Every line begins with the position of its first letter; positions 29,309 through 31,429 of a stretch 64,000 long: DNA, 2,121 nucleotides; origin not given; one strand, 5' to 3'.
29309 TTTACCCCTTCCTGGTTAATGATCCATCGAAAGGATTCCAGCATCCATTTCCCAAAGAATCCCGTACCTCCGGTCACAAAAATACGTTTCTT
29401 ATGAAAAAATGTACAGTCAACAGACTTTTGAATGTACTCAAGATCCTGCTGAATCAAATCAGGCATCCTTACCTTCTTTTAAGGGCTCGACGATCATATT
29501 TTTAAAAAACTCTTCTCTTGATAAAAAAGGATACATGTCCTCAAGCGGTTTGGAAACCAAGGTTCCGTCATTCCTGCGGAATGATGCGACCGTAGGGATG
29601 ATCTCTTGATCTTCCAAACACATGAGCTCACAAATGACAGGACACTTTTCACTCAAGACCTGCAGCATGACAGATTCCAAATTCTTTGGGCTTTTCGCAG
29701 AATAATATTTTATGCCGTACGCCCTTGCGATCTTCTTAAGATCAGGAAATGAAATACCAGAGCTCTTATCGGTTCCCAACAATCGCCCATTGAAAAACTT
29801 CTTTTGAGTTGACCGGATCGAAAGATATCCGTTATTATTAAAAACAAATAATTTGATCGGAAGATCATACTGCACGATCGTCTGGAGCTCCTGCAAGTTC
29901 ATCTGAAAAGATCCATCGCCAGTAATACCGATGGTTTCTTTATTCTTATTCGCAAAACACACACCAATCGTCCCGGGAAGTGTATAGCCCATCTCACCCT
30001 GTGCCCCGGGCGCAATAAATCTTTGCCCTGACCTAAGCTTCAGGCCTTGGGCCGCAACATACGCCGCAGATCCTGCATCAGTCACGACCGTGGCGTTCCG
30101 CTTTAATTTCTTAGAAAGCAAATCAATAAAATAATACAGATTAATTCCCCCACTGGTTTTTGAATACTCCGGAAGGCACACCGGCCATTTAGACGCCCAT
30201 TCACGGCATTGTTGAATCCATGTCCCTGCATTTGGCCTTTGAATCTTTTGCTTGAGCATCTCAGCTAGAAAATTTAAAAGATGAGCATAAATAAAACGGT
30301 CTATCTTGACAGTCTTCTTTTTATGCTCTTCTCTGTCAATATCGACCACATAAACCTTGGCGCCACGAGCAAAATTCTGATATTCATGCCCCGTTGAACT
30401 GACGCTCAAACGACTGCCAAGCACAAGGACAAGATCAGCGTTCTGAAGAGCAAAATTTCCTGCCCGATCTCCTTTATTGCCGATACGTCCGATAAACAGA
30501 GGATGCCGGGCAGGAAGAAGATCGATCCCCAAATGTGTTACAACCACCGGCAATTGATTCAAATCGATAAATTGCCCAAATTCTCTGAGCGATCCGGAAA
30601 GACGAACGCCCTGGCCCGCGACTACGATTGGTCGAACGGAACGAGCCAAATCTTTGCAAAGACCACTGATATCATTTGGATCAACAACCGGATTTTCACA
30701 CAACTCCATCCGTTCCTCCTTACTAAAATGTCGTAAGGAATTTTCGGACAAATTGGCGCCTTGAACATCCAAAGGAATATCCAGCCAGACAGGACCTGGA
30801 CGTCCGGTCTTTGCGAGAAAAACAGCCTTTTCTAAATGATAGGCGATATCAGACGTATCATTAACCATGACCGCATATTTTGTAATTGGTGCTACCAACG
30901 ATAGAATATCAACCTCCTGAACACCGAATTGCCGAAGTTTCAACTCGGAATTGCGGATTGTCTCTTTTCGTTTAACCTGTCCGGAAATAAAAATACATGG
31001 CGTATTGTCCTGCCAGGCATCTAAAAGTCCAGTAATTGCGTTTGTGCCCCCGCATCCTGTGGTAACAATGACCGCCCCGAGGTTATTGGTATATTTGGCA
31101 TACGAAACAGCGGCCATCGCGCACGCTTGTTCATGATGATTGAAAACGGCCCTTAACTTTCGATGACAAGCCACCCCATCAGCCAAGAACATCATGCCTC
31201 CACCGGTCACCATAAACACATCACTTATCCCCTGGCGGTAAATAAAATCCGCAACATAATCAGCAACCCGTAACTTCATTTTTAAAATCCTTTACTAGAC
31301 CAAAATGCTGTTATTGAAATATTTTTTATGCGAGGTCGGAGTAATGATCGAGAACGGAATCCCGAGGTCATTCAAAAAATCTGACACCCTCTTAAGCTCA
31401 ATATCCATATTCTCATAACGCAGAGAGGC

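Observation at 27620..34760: Apparently low-GC island encoding an unusual glycan-modification pathway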

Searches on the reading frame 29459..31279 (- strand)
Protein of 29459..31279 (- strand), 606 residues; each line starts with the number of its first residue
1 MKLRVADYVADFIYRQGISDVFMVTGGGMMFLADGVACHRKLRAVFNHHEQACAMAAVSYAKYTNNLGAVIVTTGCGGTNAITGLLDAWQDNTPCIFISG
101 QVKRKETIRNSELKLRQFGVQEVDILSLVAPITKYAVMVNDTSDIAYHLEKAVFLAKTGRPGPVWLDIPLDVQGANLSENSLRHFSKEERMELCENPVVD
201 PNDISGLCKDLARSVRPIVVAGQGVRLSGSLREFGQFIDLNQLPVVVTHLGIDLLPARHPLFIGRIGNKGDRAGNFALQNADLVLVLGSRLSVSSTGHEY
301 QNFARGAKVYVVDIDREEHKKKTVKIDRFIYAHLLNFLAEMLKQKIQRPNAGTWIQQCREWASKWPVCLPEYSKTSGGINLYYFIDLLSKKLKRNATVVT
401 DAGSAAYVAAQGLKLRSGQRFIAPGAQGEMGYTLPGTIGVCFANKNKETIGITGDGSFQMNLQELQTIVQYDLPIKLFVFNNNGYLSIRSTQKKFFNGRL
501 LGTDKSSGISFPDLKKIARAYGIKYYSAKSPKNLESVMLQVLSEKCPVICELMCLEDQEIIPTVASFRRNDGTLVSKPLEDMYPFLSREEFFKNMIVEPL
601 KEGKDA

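Call 4: search_protein_families(library=pfam, proteins=[window:29459-31279:-], max_evalue=0.01)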
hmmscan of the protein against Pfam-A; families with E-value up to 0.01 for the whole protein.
window:29459-31279:- (606 aa): 3 families
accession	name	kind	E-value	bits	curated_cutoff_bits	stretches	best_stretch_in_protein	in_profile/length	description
PF02775.26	TPP_enzyme_C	-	3.4e-36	124.8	21.9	1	401-551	1-150/151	Thiamine pyrophosphate enzyme, C-terminal TPP binding domain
PF02776.23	TPP_enzyme_N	-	3.6e-29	101.4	26.8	1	4-108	2-106/119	Thiamine pyrophosphate enzyme, N-terminal TPP binding domain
PF00205.28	TPP_enzyme_M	-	1.4e-26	93.3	30.4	1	208-340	5-136/137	Thiamine pyrophosphate enzyme, central domain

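Call 5: search_protein_families(library=ncbifam, proteins=[window:29459-31279:-], max_evalue=0.01)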
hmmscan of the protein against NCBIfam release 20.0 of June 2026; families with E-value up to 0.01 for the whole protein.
window:29459-31279:- (606 aa): 54 families (the best 25 are shown)
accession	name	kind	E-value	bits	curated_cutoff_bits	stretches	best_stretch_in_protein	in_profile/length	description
TIGR00118.1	acolac_lg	equivalog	7.9e-109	364.6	538.35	1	5-567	3-547/557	biosynthetic-type acetolactate synthase large subunit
NF006524.0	PRK08978.1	equivalog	5.8e-100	335.1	738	1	6-571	4-541/548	acetolactate synthase 2 catalytic subunit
NF004710.0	PRK06048.1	equivalog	6e-99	332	976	1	2-565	7-548/561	acetolactate synthase large subunit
NF005584.0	PRK07282.1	equivalog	3.6e-98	329.5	970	1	7-573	14-559/566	acetolactate synthase large subunit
NF005228.0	PRK06725.1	equivalog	5.6e-98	328.6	991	1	6-572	19-563/571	acetolactate synthase large subunit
NF005824.0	PRK07710.1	equivalog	8.2e-97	324.9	976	1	14-566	28-560/573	acetolactate synthase large subunit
NF004919.0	PRK06276.1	equivalog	4.4e-91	306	866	1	9-565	7-548/582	acetolactate synthase large subunit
NF005651.0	PRK07418.1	subfamily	1.2e-90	304.5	942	1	6-571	22-576/617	acetolactate synthase large subunit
NF006016.1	PRK08155.1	equivalog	2e-89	300.5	870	1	3-565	3-543/554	acetolactate synthase large subunit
NF006581.0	PRK09107.1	equivalog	1e-88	298.2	974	1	6-576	14-575/595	acetolactate synthase 3 large subunit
NF005860.0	PRK07789.1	equivalog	3.1e-88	296.6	881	1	15-577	46-601/615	acetolactate synthase large subunit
NF006319.0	PRK08527.1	equivalog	1.2e-87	294.7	905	1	1-565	2-549/565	acetolactate synthase large subunit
NF005058.0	PRK06466.1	equivalog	2.5e-83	280.5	951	1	4-545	5-537/574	acetolactate synthase 3 large subunit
NF006052.0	PRK08199.1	subfamily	9.8e-82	275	539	1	6-561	11-542/559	thiamine pyrophosphate protein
NF005409.0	PRK06965.1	equivalog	3.7e-79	266.7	1035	1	16-541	34-547/587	acetolactate synthase 3 catalytic subunit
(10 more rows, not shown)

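Call 10: search_solved_structures(query=window:29462-31279:-, max_evalue=1e-20)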
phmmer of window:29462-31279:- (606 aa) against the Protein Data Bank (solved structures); distinct sequences matched with E-value up to 1e-20: 132 (the best 60 are shown).
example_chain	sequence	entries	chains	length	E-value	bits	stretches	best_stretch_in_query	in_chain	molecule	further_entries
8rph_A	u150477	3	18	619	2.5e-126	425.6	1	2-596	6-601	Thiamine pyrophosphate-binding protein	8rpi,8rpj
5ahk_A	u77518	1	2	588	1.1e-82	281.5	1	3-564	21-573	ACETOLACTATE SYNTHASE II, LARGE SUBUNIT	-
3e9y_A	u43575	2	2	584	1.9e-66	227.9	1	5-566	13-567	Acetolactate synthase, chloroplastic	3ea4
7stq_A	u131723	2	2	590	2.6e-66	227.4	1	5-566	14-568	Acetolactate synthase, chloroplastic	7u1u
7tzz_A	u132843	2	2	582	3.4e-66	227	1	5-566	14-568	Acetolactate synthase, chloroplastic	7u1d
1ybh_A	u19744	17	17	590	3.6e-66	227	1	5-566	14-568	Acetolactate synthase, chloroplast | Acetolactate synthase | Acetolactate synthase, chloroplastic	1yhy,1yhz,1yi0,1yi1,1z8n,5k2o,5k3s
7u25_A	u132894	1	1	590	3.6e-66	227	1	5-566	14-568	Acetolactate synthase, chloroplastic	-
6u9h_A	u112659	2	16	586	3.6e-66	227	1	5-566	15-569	Acetolactate synthase, chloroplastic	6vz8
8et5_A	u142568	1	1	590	5.7e-66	226.3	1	5-565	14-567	Acetolactate synthase, chloroplastic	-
6lpi_A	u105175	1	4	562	5.2e-64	219.8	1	5-565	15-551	Acetolactate synthase isozyme 1 large subunit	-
1jsc_A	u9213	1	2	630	7.8e-56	192.8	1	11-566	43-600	ACETOHYDROXY-ACID SYNTHASE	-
6u9d_A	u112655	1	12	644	8.4e-56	192.7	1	11-566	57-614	Acetolactate synthase catalytic subunit, mitochondrial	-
1n0h_A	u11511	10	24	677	1e-55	192.5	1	11-566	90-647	Acetolactate synthase | Acetolactate synthase, mitochondrial | Acetolactate synthase catalytic subunit, mitochondrial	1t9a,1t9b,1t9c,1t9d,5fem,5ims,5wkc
6dek_A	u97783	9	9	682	7.1e-55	189.7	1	11-571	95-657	Acetolactate synthase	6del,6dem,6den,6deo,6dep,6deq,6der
8beo_A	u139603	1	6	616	3.7e-51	177.4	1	2-496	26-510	Glyoxylate carboligase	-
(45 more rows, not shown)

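Call 59: find_homologous_proteins(query=window:29462-31279:-)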
Query window:29462-31279:- (606 aa): 7999 proteins with E <= 0.001 among 8000 candidates; the best 120 are listed.
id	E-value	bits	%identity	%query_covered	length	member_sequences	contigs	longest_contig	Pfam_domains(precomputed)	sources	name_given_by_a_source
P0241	0.0e+0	1385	100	100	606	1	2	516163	PF02775.27,PF02776.24,PF00205.29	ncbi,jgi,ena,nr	ncbi:MAG TPA: thiamine pyrophosphate-binding protein [Candidatus Omnitrophota bacterium]|nr:thiamine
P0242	4.1e-267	905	65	99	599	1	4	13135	PF02775.27,PF02776.24,PF00205.29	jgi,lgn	-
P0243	2.0e-266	903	65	99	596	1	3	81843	PF02775.27,PF02776.24,PF00205.29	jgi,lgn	-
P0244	3.5e-266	902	65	99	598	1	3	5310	PF02775.27,PF02776.24,PF00205.29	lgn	-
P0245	6.9e-266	901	66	99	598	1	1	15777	PF02775.27,PF02776.24,PF00205.29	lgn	-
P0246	2.1e-264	896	66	99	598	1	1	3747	PF02775.27,PF02776.24,PF00205.29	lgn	-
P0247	2.8e-264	896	66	99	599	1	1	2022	PF02775.27,PF02776.24,PF00205.29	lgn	-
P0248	4.5e-264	895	65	99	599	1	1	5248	PF02775.27,PF02776.24,PF00205.29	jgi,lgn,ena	-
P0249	4.0e-262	889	65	99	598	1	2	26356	PF02775.27,PF02776.24,PF00205.29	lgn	-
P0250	7.3e-262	888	64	99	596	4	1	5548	PF02775.27,PF02776.24,PF00205.29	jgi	-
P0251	2.6e-261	886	63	99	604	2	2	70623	PF02775.27,PF02552.23,PF02776.24,PF00205.29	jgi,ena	-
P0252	2.6e-260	883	64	99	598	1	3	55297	PF02775.27,PF02776.24,PF00205.29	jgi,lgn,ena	-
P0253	4.0e-260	882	65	99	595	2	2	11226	PF02775.27,PF02776.24,PF00205.29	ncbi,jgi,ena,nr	ncbi:MAG TPA: thiamine pyrophosphate-binding protein [Candidatus Omnitrophota bacterium]|nr:thiamine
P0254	6.1e-260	882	63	99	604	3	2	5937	PF02775.27,PF02776.24,PF00205.29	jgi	-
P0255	6.6e-259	878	63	99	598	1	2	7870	PF02775.27,PF02776.24,PF00205.29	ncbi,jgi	jgi:acetolactate synthase-1/2/3 large subunit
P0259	2.3e-257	873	64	99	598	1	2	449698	PF02775.27,PF02776.24,PF00205.29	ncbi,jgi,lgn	jgi:acetolactate synthase-1/2/3 large subunit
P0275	5.7e-254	862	62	99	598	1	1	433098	PF02775.27,PF02776.24,PF00205.29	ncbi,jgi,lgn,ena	ncbi:MAG: thiamine pyrophosphate-binding protein [Candidatus Brocadiia bacterium]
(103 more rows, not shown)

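Call 60: find_encoding_contigs(protein=P0252, flank=10000, max_places=1)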
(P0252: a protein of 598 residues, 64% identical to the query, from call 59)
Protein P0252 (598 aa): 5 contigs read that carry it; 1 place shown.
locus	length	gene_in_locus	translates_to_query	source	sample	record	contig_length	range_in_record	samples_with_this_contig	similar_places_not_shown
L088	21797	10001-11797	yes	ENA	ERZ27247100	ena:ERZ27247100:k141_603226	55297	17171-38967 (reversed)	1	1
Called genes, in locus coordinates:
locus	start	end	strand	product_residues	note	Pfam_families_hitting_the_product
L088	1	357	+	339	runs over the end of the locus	PF01408:GFO_IDH_MocA, PF02894:GFO_IDH_MocA_C, PF22725:GFO_IDH_MocA_C3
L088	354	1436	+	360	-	PF21360:PylC-like_N (weak)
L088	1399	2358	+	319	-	PF01073:3Beta_HSD, PF01370:Epimerase, PF02719:Polysacc_synt_2, PF04321:RmlD_sub_bind, PF07993:NAD_binding_4 (faint), PF16363:GDP_Man_Dehyd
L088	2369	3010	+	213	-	PF00702:Hydrolase, PF13419:HAD_2, PF13242:Hydrolase_like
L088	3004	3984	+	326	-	PF00535:Glycos_transf_2, PF13641:Glyco_tranf_2_3 (faint)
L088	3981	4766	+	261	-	PF00483:NTP_transferase, PF12804:NTP_transf_3 (weak)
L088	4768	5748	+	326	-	PF01370:Epimerase, PF02719:Polysacc_synt_2, PF04321:RmlD_sub_bind, PF01073:3Beta_HSD, PF07993:NAD_binding_4, PF16363:GDP_Man_Dehyd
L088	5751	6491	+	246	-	PF23023:Anti-Pycsar_Apyc1 (faint), PF00753:Lactamase_B, PF12706:Lactamase_B_2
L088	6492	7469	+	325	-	PF04481:DUF561 (faint), PF13237:Fer4_10 (weak), PF14697:Fer4_21, PF12838:Fer4_7 (weak), PF13187:Fer4_9 (weak), PF00037:Fer4, PF12837:Fer4_6 (weak), PF12617:LdpA_C, +2 more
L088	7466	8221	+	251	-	PF00702:Hydrolase, PF12710:HAD (weak), PF13419:HAD_2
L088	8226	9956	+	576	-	PF00682:HMGL-like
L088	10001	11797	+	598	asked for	PF02776:TPP_enzyme_N, PF00205:TPP_enzyme_M, PF02775:TPP_enzyme_C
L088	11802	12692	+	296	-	PF01370:Epimerase (weak)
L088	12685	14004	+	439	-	PF01041:DegT_DnrJ_EryC1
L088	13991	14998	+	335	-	PF00535:Glycos_transf_2, PF13641:Glyco_tranf_2_3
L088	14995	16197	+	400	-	PF13524:Glyco_trans_1_2 (faint), PF00534:Glycos_transf_1, PF13692:Glyco_trans_1_4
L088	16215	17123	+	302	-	PF01370:Epimerase, PF04321:RmlD_sub_bind, PF16363:GDP_Man_Dehyd, PF02719:Polysacc_synt_2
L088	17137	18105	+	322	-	PF00535:Glycos_transf_2, PF10111:Glyco_tranf_2_2 (faint)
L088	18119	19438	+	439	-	PF00743:FMO-like (faint), PF00890:FAD_binding_2 (faint), PF01266:DAO (weak), PF01593:Amino_oxidase, PF12831:FAD_oxidored (weak), PF13450:NAD_binding_8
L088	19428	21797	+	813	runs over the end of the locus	PF09586:YfhO (weak)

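Call 61: find_encoding_contigs(protein=P0259, flank=9000, max_places=1)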
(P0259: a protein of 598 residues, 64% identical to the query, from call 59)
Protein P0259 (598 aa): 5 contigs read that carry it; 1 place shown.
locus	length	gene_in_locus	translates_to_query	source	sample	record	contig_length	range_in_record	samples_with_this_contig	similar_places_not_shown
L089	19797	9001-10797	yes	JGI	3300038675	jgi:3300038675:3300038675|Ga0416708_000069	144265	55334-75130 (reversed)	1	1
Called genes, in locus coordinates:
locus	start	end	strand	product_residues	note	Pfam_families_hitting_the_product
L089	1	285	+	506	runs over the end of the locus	PF02310:B12-binding, PF04055:Radical_SAM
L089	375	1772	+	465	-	-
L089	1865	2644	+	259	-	PF03808:Glyco_tran_WecG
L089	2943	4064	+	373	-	PF13727:CoA_binding_3, PF02397:Bac_transf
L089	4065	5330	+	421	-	PF04932:Wzy_C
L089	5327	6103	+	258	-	PF00483:NTP_transferase, PF12804:NTP_transf_3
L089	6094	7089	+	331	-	PF01073:3Beta_HSD, PF01370:Epimerase, PF02719:Polysacc_synt_2, PF04321:RmlD_sub_bind, PF07993:NAD_binding_4, PF16363:GDP_Man_Dehyd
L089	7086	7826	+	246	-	PF23023:Anti-Pycsar_Apyc1 (faint), PF00753:Lactamase_B, PF12706:Lactamase_B_2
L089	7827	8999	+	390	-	PF00155:Aminotran_1_2, PF01041:DegT_DnrJ_EryC1 (weak)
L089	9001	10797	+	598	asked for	PF02776:TPP_enzyme_N, PF00205:TPP_enzyme_M, PF02775:TPP_enzyme_C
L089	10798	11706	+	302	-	PF01370:Epimerase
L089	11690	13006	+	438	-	PF01041:DegT_DnrJ_EryC1, PF01053:Cys_Met_Meta_PP (weak)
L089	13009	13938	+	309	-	PF00535:Glycos_transf_2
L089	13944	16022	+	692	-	-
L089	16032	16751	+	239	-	PF01209:Ubie_methyltran, PF13489:Methyltransf_23, PF07021:MetW, PF13847:Methyltransf_31, PF08241:Methyltransf_11, PF08242:Methyltransf_12, PF13649:Methyltransf_25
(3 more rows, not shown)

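Call 62: find_encoding_contigs(protein=P0275, flank=9000, max_places=1)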
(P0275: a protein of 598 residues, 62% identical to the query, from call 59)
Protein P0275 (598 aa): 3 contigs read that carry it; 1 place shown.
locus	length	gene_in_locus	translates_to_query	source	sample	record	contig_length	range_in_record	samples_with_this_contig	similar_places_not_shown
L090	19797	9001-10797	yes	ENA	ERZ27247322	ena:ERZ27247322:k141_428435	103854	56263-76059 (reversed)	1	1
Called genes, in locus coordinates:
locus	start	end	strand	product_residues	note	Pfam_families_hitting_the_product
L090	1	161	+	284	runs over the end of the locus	PF01370:Epimerase, PF04321:RmlD_sub_bind, PF16363:GDP_Man_Dehyd (weak), PF07993:NAD_binding_4 (weak)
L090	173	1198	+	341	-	PF01073:3Beta_HSD (weak), PF01370:Epimerase, PF02719:Polysacc_synt_2, PF04321:RmlD_sub_bind (faint), PF07993:NAD_binding_4 (weak), PF16363:GDP_Man_Dehyd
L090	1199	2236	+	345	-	PF00288:GHMP_kinases_N, PF08544:GHMP_kinases_C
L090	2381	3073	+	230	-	PF00483:NTP_transferase, PF12804:NTP_transf_3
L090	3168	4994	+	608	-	-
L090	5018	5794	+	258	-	PF00483:NTP_transferase, PF12804:NTP_transf_3 (weak)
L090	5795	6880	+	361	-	PF04321:RmlD_sub_bind (weak), PF01073:3Beta_HSD, PF01370:Epimerase, PF02719:Polysacc_synt_2, PF16363:GDP_Man_Dehyd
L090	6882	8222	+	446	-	PF01041:DegT_DnrJ_EryC1, PF01053:Cys_Met_Meta_PP (weak)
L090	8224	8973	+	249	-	PF23023:Anti-Pycsar_Apyc1 (weak), PF00753:Lactamase_B (weak), PF12706:Lactamase_B_2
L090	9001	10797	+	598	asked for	PF02776:TPP_enzyme_N, PF00205:TPP_enzyme_M, PF02775:TPP_enzyme_C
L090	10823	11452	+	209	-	PF13302:Acetyltransf_3, PF00583:Acetyltransf_1 (weak)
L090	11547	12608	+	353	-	PF00155:Aminotran_1_2, PF01053:Cys_Met_Meta_PP, PF00266:Aminotran_5 (weak), PF01041:DegT_DnrJ_EryC1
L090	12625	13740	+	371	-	PF00155:Aminotran_1_2, PF01041:DegT_DnrJ_EryC1, PF00266:Aminotran_5, PF01212:Beta_elim_lyase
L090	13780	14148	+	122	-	PF04138:GtrA_DPMS_TM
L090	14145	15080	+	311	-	PF00535:Glycos_transf_2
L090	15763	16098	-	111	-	-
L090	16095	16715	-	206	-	-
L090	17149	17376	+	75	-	-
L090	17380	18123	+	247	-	PF00089:Trypsin (weak), PF13365:Trypsin_2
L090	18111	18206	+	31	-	-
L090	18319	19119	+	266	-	-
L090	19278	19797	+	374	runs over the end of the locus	-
